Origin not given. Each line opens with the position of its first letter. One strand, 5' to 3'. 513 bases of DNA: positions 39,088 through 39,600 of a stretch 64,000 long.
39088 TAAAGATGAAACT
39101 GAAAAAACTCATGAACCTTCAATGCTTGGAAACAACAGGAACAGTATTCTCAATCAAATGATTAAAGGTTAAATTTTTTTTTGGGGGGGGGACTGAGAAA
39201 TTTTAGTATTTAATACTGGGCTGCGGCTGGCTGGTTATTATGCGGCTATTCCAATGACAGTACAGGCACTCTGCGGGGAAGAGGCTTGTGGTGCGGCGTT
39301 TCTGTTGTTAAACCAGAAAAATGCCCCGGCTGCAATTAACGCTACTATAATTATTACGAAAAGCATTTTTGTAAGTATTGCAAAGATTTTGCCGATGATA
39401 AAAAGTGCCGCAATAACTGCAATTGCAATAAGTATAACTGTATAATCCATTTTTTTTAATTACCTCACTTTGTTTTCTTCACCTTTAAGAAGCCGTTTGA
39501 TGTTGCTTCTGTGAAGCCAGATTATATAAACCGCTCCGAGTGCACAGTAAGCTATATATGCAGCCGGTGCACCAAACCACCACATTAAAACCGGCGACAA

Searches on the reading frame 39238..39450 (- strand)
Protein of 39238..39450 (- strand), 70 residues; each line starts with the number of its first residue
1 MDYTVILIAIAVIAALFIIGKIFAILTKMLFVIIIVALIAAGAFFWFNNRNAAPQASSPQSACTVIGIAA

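Call 31: find_encoding_contigs(protein=window:39238-39450:-, flank=1200, max_places=10)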
Protein window:39238-39450:- (70 aa): 24 contigs read that carry it; 3 places shown.
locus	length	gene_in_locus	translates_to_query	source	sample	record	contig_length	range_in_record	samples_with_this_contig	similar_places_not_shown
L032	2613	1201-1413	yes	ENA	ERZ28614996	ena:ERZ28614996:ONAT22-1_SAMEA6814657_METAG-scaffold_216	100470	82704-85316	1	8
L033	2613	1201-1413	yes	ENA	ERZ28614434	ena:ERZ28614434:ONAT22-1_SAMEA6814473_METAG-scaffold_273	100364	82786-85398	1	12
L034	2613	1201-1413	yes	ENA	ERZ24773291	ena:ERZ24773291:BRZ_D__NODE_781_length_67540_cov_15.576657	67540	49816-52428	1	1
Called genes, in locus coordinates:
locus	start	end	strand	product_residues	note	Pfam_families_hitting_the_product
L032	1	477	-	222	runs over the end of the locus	PF13519:VWA_2 (weak)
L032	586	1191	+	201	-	PF02660:G3P_acyltransf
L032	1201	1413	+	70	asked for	-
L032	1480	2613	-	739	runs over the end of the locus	-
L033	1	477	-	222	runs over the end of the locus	PF13519:VWA_2 (weak)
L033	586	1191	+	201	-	PF02660:G3P_acyltransf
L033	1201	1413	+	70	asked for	-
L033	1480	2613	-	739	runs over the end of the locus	-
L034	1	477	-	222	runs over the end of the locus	PF13519:VWA_2 (weak)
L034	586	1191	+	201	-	PF02660:G3P_acyltransf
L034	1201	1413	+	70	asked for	-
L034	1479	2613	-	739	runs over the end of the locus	-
